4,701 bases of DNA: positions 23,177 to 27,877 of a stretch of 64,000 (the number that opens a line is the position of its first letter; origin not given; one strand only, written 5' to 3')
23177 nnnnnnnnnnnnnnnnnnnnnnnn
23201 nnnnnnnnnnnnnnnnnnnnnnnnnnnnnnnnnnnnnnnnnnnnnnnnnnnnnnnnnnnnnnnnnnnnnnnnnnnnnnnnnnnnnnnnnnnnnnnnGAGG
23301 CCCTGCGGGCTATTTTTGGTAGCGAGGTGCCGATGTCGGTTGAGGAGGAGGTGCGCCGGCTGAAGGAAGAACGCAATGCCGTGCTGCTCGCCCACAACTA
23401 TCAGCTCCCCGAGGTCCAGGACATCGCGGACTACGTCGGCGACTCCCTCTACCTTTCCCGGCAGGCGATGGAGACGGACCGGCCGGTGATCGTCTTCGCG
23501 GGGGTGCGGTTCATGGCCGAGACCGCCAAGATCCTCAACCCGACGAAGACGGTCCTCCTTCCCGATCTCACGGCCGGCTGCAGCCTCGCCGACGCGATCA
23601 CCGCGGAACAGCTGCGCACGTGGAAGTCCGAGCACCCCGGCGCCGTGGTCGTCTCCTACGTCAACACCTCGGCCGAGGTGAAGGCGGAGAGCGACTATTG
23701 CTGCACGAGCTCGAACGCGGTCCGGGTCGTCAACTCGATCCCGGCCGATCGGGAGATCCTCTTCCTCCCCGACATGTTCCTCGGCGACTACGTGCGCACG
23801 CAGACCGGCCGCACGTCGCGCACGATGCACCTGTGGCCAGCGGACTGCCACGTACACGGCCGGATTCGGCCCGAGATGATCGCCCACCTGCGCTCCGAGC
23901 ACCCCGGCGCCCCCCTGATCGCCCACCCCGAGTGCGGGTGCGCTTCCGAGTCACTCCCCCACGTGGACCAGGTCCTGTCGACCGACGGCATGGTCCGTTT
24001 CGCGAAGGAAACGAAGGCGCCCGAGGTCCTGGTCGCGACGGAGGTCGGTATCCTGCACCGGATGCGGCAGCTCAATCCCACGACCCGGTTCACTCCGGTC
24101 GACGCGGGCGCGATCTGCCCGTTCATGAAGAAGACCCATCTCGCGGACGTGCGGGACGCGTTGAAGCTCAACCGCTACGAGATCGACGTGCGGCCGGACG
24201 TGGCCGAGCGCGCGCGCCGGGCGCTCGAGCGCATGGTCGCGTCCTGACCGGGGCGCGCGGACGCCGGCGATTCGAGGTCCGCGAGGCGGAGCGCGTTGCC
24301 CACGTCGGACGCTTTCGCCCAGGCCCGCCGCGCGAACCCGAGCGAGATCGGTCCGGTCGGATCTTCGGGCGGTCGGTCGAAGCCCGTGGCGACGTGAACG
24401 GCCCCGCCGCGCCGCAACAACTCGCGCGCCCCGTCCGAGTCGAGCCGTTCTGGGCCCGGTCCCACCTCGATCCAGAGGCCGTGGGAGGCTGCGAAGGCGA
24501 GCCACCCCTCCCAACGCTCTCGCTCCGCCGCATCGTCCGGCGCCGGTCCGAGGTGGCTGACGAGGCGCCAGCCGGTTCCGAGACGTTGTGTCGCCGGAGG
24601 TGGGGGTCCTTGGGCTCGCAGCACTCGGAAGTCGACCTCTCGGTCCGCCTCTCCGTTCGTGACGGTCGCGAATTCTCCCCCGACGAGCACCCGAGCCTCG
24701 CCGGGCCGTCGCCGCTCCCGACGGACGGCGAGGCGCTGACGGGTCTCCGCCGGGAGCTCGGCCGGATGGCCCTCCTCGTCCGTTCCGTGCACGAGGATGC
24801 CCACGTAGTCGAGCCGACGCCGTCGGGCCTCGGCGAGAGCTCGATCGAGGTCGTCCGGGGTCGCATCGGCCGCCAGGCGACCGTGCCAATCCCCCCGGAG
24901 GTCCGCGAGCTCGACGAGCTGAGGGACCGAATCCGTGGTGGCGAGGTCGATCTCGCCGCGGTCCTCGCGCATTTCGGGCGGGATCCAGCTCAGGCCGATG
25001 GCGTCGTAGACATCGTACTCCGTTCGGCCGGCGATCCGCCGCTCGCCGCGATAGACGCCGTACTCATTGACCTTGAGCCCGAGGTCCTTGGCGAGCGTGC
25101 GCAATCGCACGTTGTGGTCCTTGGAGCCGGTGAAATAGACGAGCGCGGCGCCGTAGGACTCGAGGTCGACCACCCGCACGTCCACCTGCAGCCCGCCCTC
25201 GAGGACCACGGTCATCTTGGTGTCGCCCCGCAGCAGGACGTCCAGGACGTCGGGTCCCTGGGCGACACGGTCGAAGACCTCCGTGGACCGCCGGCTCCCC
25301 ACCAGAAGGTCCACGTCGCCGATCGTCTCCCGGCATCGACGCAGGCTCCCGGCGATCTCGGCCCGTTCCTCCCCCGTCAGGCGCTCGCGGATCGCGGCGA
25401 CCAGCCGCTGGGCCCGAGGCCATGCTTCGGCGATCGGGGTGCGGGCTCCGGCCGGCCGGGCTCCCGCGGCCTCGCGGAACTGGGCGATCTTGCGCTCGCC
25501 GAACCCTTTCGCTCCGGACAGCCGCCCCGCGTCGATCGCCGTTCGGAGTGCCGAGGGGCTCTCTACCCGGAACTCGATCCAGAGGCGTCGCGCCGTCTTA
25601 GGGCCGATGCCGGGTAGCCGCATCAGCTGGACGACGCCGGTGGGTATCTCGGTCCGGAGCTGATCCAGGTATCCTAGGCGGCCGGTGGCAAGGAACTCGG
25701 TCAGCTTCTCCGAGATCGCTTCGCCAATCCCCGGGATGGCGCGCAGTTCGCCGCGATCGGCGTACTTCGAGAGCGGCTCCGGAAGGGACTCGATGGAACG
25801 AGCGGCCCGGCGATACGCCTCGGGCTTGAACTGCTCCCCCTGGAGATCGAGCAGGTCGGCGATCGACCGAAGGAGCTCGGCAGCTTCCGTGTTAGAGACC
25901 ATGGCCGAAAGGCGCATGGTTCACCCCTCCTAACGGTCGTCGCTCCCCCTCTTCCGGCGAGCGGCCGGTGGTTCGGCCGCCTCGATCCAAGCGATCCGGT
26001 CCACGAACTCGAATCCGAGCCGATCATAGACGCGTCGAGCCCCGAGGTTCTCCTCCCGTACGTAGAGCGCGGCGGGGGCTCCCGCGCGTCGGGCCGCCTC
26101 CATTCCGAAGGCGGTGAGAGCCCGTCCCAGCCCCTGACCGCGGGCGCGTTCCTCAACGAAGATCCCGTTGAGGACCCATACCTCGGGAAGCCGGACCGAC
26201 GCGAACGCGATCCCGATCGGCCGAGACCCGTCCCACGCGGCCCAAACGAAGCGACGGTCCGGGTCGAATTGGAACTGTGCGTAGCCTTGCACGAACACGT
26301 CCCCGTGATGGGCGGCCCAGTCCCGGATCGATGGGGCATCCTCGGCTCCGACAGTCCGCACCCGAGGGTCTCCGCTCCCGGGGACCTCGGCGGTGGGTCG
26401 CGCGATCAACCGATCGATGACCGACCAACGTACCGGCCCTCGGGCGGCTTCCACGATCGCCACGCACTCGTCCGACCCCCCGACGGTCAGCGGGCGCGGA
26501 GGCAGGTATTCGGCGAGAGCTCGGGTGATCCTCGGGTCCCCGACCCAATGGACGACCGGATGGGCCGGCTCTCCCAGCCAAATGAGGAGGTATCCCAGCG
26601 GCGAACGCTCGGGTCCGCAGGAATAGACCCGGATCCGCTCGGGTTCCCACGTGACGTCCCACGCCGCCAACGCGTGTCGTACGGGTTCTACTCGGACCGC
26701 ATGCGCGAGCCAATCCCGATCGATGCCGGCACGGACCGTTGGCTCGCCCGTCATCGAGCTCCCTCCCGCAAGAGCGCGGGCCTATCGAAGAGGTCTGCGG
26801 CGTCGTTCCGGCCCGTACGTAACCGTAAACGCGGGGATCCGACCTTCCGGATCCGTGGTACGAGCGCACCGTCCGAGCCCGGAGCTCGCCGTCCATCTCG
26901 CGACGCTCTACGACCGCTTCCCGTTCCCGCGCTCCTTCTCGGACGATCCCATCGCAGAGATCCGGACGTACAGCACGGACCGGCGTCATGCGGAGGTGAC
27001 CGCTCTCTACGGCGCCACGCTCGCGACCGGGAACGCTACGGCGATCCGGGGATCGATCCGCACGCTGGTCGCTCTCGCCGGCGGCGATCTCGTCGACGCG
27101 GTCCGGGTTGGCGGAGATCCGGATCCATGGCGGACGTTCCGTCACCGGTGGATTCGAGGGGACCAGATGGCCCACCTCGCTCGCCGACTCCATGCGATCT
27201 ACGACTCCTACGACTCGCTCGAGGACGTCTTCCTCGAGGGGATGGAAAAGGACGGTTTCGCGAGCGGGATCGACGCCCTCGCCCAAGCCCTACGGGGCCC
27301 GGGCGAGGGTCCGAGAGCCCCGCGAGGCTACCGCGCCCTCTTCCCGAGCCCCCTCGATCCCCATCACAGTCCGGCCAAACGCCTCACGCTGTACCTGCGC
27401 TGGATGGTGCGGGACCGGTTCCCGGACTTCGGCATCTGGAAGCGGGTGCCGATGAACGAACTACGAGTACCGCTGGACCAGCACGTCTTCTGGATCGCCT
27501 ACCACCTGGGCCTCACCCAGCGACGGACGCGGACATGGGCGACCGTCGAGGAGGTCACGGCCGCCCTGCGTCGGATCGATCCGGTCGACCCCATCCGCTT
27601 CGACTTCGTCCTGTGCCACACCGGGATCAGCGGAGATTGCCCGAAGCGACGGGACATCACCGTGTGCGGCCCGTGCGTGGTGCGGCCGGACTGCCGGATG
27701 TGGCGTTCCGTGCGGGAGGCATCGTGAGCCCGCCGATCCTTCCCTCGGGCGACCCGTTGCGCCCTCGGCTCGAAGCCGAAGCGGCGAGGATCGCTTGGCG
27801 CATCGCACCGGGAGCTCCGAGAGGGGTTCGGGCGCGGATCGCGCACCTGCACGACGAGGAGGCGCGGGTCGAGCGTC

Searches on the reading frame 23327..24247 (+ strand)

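Call 46: search_protein_families(library=pfam, proteins=[window:23327-24247:+], max_evalue=0.001)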
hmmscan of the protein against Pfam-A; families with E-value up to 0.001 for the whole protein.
window:23327-24247:+ (306 aa): 1 family
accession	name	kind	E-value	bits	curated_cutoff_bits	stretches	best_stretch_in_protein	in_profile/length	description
PF02445.21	NadA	-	2e-114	382.2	27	1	7-304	1-294/295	Quinolinate synthetase A protein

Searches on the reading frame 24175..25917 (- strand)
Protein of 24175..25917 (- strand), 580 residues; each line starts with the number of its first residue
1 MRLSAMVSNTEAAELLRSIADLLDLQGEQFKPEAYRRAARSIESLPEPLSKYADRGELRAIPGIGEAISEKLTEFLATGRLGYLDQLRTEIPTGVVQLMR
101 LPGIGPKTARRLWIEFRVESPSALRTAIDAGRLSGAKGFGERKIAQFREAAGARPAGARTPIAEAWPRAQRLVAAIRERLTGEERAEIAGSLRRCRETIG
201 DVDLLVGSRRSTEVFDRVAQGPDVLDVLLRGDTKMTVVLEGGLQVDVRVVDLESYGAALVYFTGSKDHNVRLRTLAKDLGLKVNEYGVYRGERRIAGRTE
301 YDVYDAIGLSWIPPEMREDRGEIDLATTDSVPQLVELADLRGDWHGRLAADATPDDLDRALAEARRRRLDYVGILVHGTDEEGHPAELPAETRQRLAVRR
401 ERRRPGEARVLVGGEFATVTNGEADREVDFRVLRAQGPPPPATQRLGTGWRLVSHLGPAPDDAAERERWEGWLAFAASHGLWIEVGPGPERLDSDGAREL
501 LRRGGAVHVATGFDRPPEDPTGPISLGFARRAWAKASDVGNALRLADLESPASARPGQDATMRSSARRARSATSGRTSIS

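Call 46: search_protein_families(library=pfam, proteins=[window:24175-25917:-], max_evalue=0.001)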
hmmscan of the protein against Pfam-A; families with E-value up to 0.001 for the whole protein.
window:24175-25917:- (580 aa): 7 families
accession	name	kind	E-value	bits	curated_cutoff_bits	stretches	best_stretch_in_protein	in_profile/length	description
PF14791.11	DNA_pol_B_thumb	-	9.2e-24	83.5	25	1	258-318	1-63/63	DNA polymerase beta thumb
PF14716.13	HHH_8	-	8.1e-23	81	30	1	9-81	3-73/73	Helix-hairpin-helix domain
PF14520.12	HHH_5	-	8.8e-09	36.2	27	1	98-146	4-50/57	Helix-hairpin-helix domain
PF21176.3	RecR_HhH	-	5.8e-06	26.5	27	1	97-112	7-22/45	RecR, helix-hairpin-helix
PF00633.29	HHH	-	6.8e-06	26.1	24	0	97-111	12-26/30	Helix-hairpin-helix motif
PF14792.12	DNA_pol_B_palm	-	0.00022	21.9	25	1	169-214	10-55/113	DNA polymerase beta palm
PF12836.13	HHH_3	-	0.00097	19.6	27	0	96-112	14-30/65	Helix-hairpin-helix motif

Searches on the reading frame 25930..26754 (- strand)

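Call 55: search_protein_families(library=pfam, proteins=[window:25930-26754:-], max_evalue=0.001)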
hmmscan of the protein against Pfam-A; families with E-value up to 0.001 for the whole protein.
window:25930-26754:- (274 aa): 5 families
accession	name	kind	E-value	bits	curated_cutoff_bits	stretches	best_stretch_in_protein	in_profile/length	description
PF00583.31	Acetyltransf_1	-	3e-15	56.9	20.7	1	158-248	24-116/116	Acetyltransferase (GNAT) family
PF13508.13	Acetyltransf_7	-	2.8e-10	40.9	27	1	168-249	3-83/84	Acetyltransferase (GNAT) domain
PF13673.13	Acetyltransf_10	-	2.3e-09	37.7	23.6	1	163-252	26-111/128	Acetyltransferase (GNAT) domain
PF08445.16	FR47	-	9.1e-08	32.4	22.1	1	194-257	23-86/86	FR47-like protein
PF13302.13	Acetyltransf_3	-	5.1e-05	24.4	25.4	0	144-249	38-138/138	Acetyltransferase (GNAT) domain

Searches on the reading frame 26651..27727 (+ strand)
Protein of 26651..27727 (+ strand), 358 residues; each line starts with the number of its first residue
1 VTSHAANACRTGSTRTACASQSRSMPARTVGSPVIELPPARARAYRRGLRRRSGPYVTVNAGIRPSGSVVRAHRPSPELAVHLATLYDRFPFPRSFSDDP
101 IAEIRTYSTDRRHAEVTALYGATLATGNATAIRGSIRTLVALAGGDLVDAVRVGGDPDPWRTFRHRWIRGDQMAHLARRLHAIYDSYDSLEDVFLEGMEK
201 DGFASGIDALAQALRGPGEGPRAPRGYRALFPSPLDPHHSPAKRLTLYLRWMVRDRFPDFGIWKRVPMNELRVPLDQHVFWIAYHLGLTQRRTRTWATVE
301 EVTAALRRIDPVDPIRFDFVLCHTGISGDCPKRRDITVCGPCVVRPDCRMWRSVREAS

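Call 46: search_protein_families(library=pfam, proteins=[window:26651-27727:+], max_evalue=0.001)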
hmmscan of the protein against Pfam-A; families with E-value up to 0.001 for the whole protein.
window:26651-27727:+ (358 aa): 1 family
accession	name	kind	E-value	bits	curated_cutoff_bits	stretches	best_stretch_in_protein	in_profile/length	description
PF09674.15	DUF2400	-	1.5e-52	179.3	25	1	99-326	1-224/225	Protein of unknown function (DUF2400)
